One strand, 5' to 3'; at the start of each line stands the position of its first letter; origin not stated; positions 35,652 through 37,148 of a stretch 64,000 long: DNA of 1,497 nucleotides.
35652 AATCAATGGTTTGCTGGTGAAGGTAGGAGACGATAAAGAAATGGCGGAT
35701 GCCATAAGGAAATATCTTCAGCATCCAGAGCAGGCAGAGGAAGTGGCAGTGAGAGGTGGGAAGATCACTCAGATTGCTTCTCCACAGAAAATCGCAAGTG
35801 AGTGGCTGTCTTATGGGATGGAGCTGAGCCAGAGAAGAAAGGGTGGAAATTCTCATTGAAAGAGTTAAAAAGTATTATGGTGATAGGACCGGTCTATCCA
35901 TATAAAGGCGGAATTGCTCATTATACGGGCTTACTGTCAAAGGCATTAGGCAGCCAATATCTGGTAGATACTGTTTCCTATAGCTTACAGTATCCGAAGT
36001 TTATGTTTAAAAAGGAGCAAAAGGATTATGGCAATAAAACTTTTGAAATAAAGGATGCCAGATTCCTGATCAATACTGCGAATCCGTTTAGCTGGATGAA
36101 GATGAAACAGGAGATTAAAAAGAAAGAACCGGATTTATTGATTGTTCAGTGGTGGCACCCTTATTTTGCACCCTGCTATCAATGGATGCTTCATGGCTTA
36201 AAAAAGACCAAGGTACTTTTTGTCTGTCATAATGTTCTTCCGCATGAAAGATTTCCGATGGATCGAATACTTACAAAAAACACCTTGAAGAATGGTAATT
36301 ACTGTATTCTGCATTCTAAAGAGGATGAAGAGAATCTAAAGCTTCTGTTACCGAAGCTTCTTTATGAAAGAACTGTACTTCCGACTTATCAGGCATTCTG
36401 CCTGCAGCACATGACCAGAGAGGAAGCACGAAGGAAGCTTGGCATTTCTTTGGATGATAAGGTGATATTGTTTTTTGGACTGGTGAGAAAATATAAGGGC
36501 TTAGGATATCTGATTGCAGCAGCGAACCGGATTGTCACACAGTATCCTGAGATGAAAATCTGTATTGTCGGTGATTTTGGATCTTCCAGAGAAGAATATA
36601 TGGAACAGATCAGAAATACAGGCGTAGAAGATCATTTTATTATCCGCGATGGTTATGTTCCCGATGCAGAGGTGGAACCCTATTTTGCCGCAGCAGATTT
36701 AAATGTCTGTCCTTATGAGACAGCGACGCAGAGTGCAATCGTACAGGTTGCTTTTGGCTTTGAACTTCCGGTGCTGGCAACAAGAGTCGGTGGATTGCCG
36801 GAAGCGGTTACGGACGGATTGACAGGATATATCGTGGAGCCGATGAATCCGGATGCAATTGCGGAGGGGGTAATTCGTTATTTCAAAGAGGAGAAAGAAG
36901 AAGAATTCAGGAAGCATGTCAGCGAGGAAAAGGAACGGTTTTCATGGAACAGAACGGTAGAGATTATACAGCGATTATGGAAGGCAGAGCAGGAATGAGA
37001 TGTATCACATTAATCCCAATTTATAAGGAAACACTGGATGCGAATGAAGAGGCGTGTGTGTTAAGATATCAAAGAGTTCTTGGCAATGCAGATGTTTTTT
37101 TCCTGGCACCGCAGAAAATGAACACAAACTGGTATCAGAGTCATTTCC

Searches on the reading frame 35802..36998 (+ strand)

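Call 7: search_protein_families(library=pfam, proteins=[window:35802-36998:+], max_evalue=0.0001)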
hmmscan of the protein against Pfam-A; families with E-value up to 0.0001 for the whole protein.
window:35802-36998:+ (398 aa): 3 families
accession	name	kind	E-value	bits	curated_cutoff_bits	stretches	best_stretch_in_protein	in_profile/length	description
PF00534.26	Glycos_transf_1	-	5.6e-26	91.6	26.4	1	206-376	2-168/172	Glycosyl transferases group 1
PF13692.12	Glyco_trans_1_4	-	1.2e-24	87.6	27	1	220-361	2-140/142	Glycosyl transferases group 1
PF13439.12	Glyco_transf_4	-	9.7e-05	22.9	28.5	0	36-179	2-148/170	Glycosyltransferase Family 4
